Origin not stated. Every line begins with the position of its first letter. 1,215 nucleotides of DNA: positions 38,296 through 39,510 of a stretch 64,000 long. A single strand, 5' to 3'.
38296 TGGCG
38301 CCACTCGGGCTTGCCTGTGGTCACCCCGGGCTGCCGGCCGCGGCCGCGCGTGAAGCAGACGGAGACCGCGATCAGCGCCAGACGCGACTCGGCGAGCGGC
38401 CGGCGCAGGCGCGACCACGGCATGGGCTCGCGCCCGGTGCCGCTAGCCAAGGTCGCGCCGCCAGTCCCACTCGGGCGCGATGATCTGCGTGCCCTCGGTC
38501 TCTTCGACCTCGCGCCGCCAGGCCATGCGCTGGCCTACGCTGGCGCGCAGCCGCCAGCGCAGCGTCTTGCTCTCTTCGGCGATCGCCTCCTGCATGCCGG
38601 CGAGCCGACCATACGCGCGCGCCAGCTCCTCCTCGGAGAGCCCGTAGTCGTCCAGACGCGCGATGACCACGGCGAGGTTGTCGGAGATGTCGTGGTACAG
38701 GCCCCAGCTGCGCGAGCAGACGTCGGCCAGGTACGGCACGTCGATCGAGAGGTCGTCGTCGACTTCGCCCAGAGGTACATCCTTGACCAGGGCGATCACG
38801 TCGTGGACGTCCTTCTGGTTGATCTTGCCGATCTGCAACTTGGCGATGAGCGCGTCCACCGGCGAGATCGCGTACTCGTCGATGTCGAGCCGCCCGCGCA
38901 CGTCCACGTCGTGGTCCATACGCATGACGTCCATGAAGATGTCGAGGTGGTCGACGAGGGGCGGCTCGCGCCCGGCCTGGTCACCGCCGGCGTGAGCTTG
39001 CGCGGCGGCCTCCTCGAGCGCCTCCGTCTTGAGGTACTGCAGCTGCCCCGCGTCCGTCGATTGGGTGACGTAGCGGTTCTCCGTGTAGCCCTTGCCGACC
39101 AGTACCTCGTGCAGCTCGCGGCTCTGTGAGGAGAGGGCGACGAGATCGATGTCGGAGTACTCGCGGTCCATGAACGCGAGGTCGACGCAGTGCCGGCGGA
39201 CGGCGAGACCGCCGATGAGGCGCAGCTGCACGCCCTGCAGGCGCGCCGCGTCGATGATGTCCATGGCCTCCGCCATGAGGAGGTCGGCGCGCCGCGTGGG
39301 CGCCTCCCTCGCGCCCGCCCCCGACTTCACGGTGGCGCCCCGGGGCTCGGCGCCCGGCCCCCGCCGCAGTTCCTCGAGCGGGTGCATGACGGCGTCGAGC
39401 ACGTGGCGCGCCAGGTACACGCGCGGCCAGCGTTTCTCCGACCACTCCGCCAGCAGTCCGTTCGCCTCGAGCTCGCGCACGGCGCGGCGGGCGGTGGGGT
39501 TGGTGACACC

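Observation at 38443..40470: Fic (AMPylase-fold) protein fused to a second, Pol-beta-type nucleotidyltransferase-like module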

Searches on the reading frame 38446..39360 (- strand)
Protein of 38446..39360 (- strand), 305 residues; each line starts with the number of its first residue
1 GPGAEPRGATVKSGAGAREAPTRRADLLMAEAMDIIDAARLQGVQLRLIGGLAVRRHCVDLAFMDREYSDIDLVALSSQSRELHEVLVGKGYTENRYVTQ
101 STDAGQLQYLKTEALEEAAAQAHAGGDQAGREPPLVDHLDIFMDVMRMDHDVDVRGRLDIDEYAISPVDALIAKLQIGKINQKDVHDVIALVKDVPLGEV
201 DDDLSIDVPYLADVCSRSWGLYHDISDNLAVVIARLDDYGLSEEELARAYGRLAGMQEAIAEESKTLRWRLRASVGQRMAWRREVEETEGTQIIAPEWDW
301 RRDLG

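Call 9: search_protein_families(library=pfam, proteins=[window:38446-39360:-], max_evalue=10)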
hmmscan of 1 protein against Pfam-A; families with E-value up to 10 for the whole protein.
seq(305 aa): 1 family
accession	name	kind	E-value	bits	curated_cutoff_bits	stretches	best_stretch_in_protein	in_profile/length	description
PF14907.12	NTP_transf_5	-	0.00072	19.6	31.2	1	16-103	44-124/249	Uncharacterised nucleotidyltransferase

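Call 18: find_homologous_proteins(query=window:38446-39315:-, max_evalue=0.001)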
Query window:38446-39315:- (290 aa): 358 proteins with E <= 0.001 among 4706 candidates; the best 120 are listed.
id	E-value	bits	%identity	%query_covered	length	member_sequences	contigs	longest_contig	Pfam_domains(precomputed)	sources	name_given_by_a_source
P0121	1.4e-138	479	77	99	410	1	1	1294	-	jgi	jgi:hypothetical protein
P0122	2.1e-133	462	73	100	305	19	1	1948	-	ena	-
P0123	3.5e-133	461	73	99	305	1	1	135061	-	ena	-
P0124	3.5e-130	452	74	96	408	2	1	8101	-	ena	-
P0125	6.1e-129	448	70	99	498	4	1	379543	PF02661.24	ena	-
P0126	2.2e-126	439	69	100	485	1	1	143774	PF02661.24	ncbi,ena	-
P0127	8.2e-126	437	70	98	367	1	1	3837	PF14907.13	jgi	jgi:hypothetical protein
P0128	3.4e-125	435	68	100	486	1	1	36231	PF02661.24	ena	-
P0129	2.9e-121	422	67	96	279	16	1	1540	-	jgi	jgi:hypothetical protein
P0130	8.8e-121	421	66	99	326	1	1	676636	-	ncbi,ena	-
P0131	6.1e-120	418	69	96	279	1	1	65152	-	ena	-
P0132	8.8e-120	418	67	100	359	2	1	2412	-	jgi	jgi:hypothetical protein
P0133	2.3e-119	416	67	98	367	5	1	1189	-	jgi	jgi:hypothetical protein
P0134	4.5e-119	415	70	91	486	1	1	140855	PF02661.24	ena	-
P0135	7.7e-117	408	68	96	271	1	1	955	-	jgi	jgi:hypothetical protein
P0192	4.3e-82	294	53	89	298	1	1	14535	PF14907.13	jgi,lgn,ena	-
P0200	1.5e-79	286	50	94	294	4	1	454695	-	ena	-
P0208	2.2e-77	278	50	93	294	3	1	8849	PF14907.13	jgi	jgi:hypothetical protein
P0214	6.9e-73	264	50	96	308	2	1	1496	PF14907.13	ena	-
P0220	4.9e-70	254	48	93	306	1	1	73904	-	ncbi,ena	-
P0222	1.8e-69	253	47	94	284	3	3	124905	-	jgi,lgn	jgi:hypothetical protein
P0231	4.3e-68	248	45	97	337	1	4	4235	PF14907.13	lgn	-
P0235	9.2e-68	247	47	91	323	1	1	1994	PF14907.13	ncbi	-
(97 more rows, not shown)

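Call 22: search_solved_structures(query=A2, max_evalue=10, show_alignments=3)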
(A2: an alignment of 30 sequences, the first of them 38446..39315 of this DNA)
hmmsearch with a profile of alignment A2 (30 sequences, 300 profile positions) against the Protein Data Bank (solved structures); distinct sequences matched with E-value up to 10: 5.
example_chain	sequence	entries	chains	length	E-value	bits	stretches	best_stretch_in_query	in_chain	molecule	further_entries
9p8h_SD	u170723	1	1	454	0.11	15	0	32-53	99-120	40S ribosomal protein S3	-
4pcw_A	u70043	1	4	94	0.29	13.6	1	102-151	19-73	Filaggrin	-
9eho_H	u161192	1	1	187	0.83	12.1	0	232-270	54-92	Large ribosomal subunit protein uL6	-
6xu6_AD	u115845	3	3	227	1.4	11.4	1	25-53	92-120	40S ribosomal protein S3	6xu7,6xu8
4v6w_AD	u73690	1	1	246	1.6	11.2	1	25-53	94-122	40S ribosomal protein S3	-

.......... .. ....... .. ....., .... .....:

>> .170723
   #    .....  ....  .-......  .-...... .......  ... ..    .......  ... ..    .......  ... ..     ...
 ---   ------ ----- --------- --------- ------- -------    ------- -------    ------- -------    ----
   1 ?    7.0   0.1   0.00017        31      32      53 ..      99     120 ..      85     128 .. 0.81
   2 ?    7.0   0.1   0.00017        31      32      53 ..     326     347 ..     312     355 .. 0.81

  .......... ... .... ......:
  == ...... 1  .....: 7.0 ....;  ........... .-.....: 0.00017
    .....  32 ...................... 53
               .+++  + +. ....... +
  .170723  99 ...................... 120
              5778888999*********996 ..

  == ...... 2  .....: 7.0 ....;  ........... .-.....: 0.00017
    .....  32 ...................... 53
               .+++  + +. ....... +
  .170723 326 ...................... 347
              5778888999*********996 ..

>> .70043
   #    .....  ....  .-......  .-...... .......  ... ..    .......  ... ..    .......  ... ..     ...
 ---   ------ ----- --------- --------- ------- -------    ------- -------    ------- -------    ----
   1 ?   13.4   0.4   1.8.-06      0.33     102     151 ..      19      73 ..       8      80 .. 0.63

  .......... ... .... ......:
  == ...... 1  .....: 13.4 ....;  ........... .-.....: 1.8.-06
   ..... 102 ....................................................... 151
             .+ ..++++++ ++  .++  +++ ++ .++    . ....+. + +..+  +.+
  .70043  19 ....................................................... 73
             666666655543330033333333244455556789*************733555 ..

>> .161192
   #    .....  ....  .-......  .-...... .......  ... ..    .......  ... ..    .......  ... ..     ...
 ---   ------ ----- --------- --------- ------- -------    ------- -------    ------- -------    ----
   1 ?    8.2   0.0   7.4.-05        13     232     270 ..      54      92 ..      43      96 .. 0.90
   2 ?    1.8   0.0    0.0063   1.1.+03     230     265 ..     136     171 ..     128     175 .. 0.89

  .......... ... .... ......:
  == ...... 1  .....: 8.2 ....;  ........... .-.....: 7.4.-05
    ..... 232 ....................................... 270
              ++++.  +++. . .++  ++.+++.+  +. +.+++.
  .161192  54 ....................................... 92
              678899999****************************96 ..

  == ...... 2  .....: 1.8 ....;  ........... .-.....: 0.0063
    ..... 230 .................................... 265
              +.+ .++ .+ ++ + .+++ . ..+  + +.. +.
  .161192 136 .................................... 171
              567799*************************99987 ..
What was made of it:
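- Tried and rejected: Only chance hits at E >= 0.1 (call 22).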

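Call 23: search_protein_families(library=pfam, alignment_id=A2, max_evalue=0.1)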
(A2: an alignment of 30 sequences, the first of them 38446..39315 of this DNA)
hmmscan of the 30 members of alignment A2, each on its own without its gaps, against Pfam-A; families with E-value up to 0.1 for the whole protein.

A. member 1, window:38446-39315:- (290 aa): 1 family
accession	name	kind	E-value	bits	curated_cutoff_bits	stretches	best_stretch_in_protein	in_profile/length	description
PF14907.12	NTP_transf_5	-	0.0013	18.8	31.2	1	3-88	46-124/249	Uncharacterised nucleotidyltransferase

B. families by the number of members that match (of 30 scanned): 10 families
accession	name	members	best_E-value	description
PF14907.12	NTP_transf_5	18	1.3e-06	Uncharacterised nucleotidyltransferase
PF19502.5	DUF6036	2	0.066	Nucleotidyltransferase of unknown function (DUF6036)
PF23211.1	LRR_LRWD1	2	0.09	Leucine-rich repeat and WD repeat-containing protein 1, LRR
PF10706.15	Aminoglyc_resit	1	0.0012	Aminoglycoside-2''-adenylyltransferase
PF17754.6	TetR_C_14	1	0.015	MftR C-terminal domain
PF01155.25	HypA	1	0.029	Hydrogenase/urease nickel incorporation, metallochaperone, hypA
PF15188.11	CCDC-167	1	0.042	Coiled-coil domain-containing protein 167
PF09723.15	Zn_ribbon_8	1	0.046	Zinc ribbon domain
PF10620.15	MdcG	1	0.048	Phosphoribosyl-dephospho-CoA transferase MdcG C-terminal domain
PF19659.4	DUF6162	1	0.098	Family of unknown function (DUF6162)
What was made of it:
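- On Pfam NTP_transf_5 (PF14907): 18 of 30 relatives give sub-threshold hits, best E 1.3e-6 (call 23).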

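Call 27: find_related_loci(query=A2, collection=genome_contigs, flank=6000)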
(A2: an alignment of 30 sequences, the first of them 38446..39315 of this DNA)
Query A2 (290 aa) in genome_contigs; peptide patterns used: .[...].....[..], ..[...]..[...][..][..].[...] (x = any residue, [..] = any of these).
167 stretches matched a pattern; 130 encode a relative of the query (tblastn E <= 1e-3); the best 80 are kept; 76 distinct loci.
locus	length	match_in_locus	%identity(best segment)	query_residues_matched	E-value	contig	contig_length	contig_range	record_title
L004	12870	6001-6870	73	1-290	2e-141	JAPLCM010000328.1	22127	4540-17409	MAG: Actinomycetota bacterium isolate LacPavin_0920_SED4_MAG_69_54 LacPavin_0920_SED4_scaffold_695834, whole genome shot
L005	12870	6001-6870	73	1-290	4e-141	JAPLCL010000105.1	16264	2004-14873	MAG: Actinomycetota bacterium isolate LacPavin_0920_SED2_MAG_69_15 LacPavin_0920_SED2_scaffold_682235, whole genome shot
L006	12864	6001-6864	73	1-290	2e-140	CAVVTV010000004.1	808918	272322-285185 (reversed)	MAG: uncultured Thermoleophilia bacterium isolate MFD04492.bin.1.102 genome assembly, contig: contig_29875, whole genome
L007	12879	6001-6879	72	1-290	9e-140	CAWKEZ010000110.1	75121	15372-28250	MAG: uncultured Thermoleophilia bacterium isolate MFD03323.bin.2.129 genome assembly, contig: contig_96908, whole genome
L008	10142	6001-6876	74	1-290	4e-140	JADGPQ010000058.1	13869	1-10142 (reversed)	MAG: Thermoleophilia bacterium isolate Chersky.21_4 contig-100_1666, whole genome shotgun sequence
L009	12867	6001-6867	81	1-290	4e-140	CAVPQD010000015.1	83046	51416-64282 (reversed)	MAG: uncultured Thermoleophilia bacterium isolate MFD10007.bin.2.189 genome assembly, contig: contig_33452, whole genome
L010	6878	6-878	74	27-290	4e-139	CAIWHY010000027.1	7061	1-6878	MAG: uncultured Thermoleophilia bacterium isolate Umea3_bin-0017 genome assembly, contig: bin-0017:027/568, whole genome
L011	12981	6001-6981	70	1-290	3e-138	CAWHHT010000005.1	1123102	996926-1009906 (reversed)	MAG: uncultured Thermoleophilia bacterium isolate MFD01872.bin.2.207 genome assembly, contig: contig_50096, whole genome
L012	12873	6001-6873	69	2-290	5e-136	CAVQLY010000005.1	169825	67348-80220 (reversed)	MAG: uncultured Thermoleophilia bacterium isolate MFD02979.bin.3.261 genome assembly, contig: contig_19734, whole genome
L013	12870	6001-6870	71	1-290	4e-135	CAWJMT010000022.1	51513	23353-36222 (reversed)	MAG: uncultured Gemmatimonadales bacterium isolate MFD02809.bin.2.233 genome assembly, contig: contig_255348, whole geno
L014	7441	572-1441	72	1-290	4e-135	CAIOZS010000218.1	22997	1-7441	MAG: uncultured Thermoleophilia bacterium isolate AlinenLipids_bin-3389 genome assembly, contig: bin-3389:218/352, whole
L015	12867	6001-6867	70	4-290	9e-135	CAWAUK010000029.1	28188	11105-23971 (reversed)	MAG: uncultured Thermoleophilia bacterium isolate MFD02134.bin.3.466 genome assembly, contig: contig_3714, whole genome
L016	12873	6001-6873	69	2-290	8e-135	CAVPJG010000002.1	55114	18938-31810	MAG: uncultured Thermoleophilia bacterium isolate MFD00032.bin.2.164 genome assembly, contig: contig_136656, whole genom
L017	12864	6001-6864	72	3-290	2e-133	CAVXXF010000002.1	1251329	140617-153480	MAG: uncultured Thermoleophilia bacterium isolate MFD04716.bin.1.399 genome assembly, contig: contig_4551, whole genome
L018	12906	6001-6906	70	1-290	3e-133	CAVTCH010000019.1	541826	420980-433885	MAG: uncultured Actinomycetes bacterium isolate MFD01188.bin.1.141 genome assembly, contig: contig_9944, whole genome sh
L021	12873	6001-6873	69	2-290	7e-133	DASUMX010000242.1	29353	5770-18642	MAG TPA_asm: Thermoleophilia bacterium isolate SMAG_U1584 k141_1236812, whole genome shotgun sequence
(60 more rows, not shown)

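Call 29: predict_structure(alignment_id=A2)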
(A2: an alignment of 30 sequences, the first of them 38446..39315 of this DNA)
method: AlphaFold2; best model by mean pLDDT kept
length: 290 residues; sequences in the alignment: 30
mean_pLDDT: 86.9   pTM: 0.84
mean pLDDT of the five models: 86.9, 86.7, 86.1, 85.8, 85.4
residues with pLDDT >= 90: 193; 70-90: 53; 50-70: 19; < 50: 25
segments of 3 or more residues with pLDDT < 50: 1-3, 268-272, 274-290
pLDDT, mean of each block of 10 residues (from residue 1): 66 95 97 97 94 90 96 96 86 92 81 64 91 88 95 97 92 98 96 98 93 98 97 98 97 88 57 44 39
secondary structure, 60 per line:
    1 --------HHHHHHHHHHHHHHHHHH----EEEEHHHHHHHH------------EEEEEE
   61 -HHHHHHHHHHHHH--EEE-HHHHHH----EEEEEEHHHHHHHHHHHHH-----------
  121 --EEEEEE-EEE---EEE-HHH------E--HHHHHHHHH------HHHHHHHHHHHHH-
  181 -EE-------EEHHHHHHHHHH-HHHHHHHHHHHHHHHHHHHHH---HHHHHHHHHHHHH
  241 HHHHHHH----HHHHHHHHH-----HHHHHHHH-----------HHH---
elements in order: H9-26 E31-34 H35-42 E55-60 H62-74 E77-79 H81-86 E91-96 H97-109 E123-128 E130-132 E136-138 H152-160 H167-179 H193-202 H204-224 H228-247 H252-260 H266-273

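Call 32: fold_search(model_id=the predicted structure, library=pdb)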
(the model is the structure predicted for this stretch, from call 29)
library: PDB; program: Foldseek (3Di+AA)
matches with E <= 10: 331; with E <= 0.001: 3
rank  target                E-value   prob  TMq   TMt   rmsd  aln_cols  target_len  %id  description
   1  8an4_A                3.3e-04  1.00  0.31  0.44  11.8       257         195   15  MenT1 toxin (rv0078a) from Mycobacterium tuberculosis H37Rv (released 2023-08-02)
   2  8an5_B                4.3e-04  1.00  0.36  0.53   9.1       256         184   12  MenAT1 toxin-antitoxin complex (rv0078a-rv0078b) from Mycobacterium tuberculosis H37Rv (released 2023-08-02)
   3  8an5_A                6.6e-04  1.00  0.34  0.48  10.9       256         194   12  MenAT1 toxin-antitoxin complex (rv0078a-rv0078b) from Mycobacterium tuberculosis H37Rv (released 2023-08-02)
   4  8an4_B                1.1e-03  1.00  0.33  0.48  11.8       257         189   12  MenT1 toxin (rv0078a) from Mycobacterium tuberculosis H37Rv (released 2023-08-02)
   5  5kqj_MODEL_1_A        2.6e-03  1.00  0.30  0.44  11.4       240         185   13  Solution Structure of Antibiotic-Resistance Factor ANT(2'')-Ia Reveals Substrate-Regulated Conformation Dynami (released 2017-07-12)
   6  8rr5                  6.5e-03  0.96  0.26  0.39  11.1       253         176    9  MenT1 toxin (rv0078a) from Mycobacterium tuberculosis H37Rv, phosphorylated at T39 (released 2024-09-11)
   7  4xje                  8.6e-03  0.99  0.31  0.48   8.5       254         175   12  CRYSTAL STRUCTURE OF ANT(2") IN COMPLEX WITH AMP AND TOBRAMYCIN (released 2016-01-20)
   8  4wqk                  1.2e-02  0.99  0.31  0.48  10.2       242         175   12  Crystal structure of aminoglycoside nucleotidylyltransferase ANT(2")-Ia, apo form (released 2014-11-12)
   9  5cfu                  1.3e-02  1.00  0.20  0.33   2.7        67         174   24  Crystal Structure of ANT(2")-Ia in complex with adenylyl-2"-tobramycin (released 2016-07-20)
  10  4fo1_A                1.7e-02  1.00  0.34  0.60   6.0       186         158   16  Crystal structure of lincosamide antibiotic adenylyltransferase LnuA, apo (released 2012-07-04)
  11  4p37_B                2.3e-02  0.91  0.32  0.20   9.9       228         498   14  Crystal structure of the Megavirus polyadenylate synthase (released 2015-04-01)
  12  5cfs                  2.4e-02  1.00  0.20  0.33   2.7        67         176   24  Crystal Structure of ANT(2")-Ia in complex with AMPCPP and tobramycin (released 2016-03-16)
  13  4ep7_A                3.4e-02  0.63  0.28  0.26  15.0       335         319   12  Functional implications from the Cid1 poly(U) polymerase crystal structure (released 2012-06-06)
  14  5uvd                  5.5e-02  0.80  0.35  0.43   7.8       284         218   11  Crystal structure of an antigenic nucleotidyltransferase-like protein from Paracoccidioides brasiliensis (released 2018-01-31)
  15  4wby                  6.1e-02  0.51  0.29  0.24  15.6       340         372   10  tRNA-processing enzyme (apo form I) (released 2015-04-15)
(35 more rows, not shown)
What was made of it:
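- The best structural match of the NTase is the MenT1 toxin (call 32). Foldseek hits to ANT(2'')-Ia and LnuA (call 32).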

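Call 33: search_protein_representatives(alignment_id=A2)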
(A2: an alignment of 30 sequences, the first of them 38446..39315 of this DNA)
Query: 30 sequences, 300 profile positions. Proteins with E-value up to 0.001 (for the whole library): 2259; up to 1e-10: 1425; up to 1e-30: 544. The best 150 are listed.
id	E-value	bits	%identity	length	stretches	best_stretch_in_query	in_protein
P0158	3.6e-127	440.2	-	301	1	13-293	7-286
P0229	7.6e-125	432.5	-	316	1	9-298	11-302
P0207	9.6e-123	425.6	-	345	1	12-291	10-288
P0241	3.5e-114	397.5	-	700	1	18-291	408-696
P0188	3.2e-103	361.5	-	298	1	23-245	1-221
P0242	5.2e-96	337.9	-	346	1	11-293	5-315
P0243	7.5e-95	334.1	-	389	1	11-232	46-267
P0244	1.5e-94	333.1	-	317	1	9-293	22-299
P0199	1.0e-88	313.9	-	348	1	11-217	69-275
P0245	4.0e-87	308.7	-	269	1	21-286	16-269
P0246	7.7e-80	284.8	-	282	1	18-286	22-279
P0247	1.3e-79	284.0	-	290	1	23-291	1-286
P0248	6.3e-79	281.8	-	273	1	11-286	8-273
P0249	8.6e-79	281.3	-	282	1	58-245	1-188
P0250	4.0e-73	262.7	-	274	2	131-287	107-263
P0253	6.9e-67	242.2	-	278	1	15-292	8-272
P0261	1.1e-59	218.6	-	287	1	20-291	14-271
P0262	1.9e-57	211.2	-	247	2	132-284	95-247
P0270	7.0e-52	193.0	-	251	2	126-284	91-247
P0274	1.5e-51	191.9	-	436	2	122-283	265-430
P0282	2.9e-50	187.7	-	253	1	20-280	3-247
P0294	3.4e-49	184.1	-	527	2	135-284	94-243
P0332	1.4e-46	175.5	-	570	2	134-284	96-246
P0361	5.0e-45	170.5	-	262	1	17-284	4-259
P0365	8.6e-45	169.7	-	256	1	22-284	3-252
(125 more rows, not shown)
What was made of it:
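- Standalone relatives are abundant: 2259 representative clusters (call 33).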

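Call 34: search_protein_families(library=pfam, proteins=[P0253, P0261, P0262, P0270, P0282, P0361, P0365, P0294, P0332, P0274], max_evalue=0.01)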
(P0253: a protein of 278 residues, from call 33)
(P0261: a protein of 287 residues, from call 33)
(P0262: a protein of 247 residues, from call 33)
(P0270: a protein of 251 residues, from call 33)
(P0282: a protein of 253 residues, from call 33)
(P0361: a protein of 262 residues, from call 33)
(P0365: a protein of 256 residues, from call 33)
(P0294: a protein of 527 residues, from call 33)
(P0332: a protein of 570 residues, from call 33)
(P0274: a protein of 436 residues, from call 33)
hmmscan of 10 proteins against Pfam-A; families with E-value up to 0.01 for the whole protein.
P0253 (278 aa): 0 families

P0261 (287 aa): 2 families
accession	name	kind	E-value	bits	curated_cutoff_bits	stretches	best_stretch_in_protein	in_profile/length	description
PF10706.15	Aminoglyc_resit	-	6.9e-05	23.5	21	1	23-87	5-66/149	Aminoglycoside-2''-adenylyltransferase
PF14907.12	NTP_transf_5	-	0.00012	22.2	31.2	1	14-121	54-132/249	Uncharacterised nucleotidyltransferase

P0262 (247 aa): 1 family
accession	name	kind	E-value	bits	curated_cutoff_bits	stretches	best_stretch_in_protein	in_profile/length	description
PF14907.12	NTP_transf_5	-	6.8e-05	23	31.2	1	14-145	61-175/249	Uncharacterised nucleotidyltransferase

P0270 (251 aa): 1 family
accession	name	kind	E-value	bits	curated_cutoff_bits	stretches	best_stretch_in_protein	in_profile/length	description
PF19502.5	DUF6036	-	0.0024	18.1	23.6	1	23-152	16-117/164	Nucleotidyltransferase of unknown function (DUF6036)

P0282 (253 aa): 1 family
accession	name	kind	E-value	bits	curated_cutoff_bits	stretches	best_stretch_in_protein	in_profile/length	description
PF14907.12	NTP_transf_5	-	8.1e-06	26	31.2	1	7-111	58-146/249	Uncharacterised nucleotidyltransferase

P0361 (262 aa): 0 families

P0365 (256 aa): 0 families

P0294 (527 aa): 1 family
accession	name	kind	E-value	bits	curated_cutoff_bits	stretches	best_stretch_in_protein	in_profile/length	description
PF00156.33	Pribosyltran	-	7.7e-14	51.8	26.3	1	266-395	7-149/158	Phosphoribosyl transferase domain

P0332 (570 aa): 2 families
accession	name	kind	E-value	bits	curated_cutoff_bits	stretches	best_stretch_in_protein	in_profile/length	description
PF00156.33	Pribosyltran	-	1e-14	54.6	26.3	1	276-394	14-134/158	Phosphoribosyl transferase domain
PF14907.12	NTP_transf_5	-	0.00051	20.1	31.2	1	4-84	53-124/249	Uncharacterised nucleotidyltransferase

P0274 (436 aa): 2 families
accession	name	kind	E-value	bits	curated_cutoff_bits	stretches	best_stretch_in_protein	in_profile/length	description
PF00578.27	AhpC-TSA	-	3.8e-33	114.5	26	1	5-130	2-122/124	AhpC/TSA family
PF08534.16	Redoxin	-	1e-15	58.2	26.6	1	5-137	3-136/148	Redoxin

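Call 35: list_cluster_members(proteins=[P0262, P0270, P0282, P0361, P0365, P0253, P0294, P0332, P0241, P0274])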
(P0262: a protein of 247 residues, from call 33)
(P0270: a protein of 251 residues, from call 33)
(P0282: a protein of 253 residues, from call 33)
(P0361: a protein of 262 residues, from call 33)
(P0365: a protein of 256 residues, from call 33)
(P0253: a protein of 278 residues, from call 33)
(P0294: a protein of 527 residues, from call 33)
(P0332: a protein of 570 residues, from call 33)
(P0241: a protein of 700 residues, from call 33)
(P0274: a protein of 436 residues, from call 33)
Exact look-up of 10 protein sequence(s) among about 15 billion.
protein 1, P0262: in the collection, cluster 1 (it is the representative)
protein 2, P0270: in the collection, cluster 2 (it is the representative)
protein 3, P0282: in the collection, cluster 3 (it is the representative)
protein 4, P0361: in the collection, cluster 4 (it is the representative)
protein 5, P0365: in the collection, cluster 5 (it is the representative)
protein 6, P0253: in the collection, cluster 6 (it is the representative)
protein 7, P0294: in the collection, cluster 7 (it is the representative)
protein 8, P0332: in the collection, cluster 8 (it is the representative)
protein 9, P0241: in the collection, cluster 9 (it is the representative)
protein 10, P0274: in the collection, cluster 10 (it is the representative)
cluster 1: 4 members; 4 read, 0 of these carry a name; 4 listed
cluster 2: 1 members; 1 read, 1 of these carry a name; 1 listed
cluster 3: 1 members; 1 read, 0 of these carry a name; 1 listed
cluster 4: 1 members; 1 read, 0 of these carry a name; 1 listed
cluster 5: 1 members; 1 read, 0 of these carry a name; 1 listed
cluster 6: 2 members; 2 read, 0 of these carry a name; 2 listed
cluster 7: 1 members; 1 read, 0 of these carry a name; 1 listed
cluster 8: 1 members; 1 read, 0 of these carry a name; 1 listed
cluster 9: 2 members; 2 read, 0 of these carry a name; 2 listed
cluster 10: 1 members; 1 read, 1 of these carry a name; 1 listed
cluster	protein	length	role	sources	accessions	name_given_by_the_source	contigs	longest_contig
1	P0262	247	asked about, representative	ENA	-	-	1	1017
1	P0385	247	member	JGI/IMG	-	-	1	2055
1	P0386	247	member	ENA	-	-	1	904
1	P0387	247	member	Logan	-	-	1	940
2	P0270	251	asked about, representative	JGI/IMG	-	hypothetical protein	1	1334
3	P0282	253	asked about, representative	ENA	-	-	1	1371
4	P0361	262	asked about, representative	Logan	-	-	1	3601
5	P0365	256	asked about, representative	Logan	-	-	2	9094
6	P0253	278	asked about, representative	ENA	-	-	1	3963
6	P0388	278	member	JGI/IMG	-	-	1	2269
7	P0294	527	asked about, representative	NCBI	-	-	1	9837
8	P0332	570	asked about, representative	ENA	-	-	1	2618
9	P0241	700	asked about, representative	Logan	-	-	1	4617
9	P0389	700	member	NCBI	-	-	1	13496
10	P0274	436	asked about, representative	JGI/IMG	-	alkyl hydroperoxide reductase subunit AhpC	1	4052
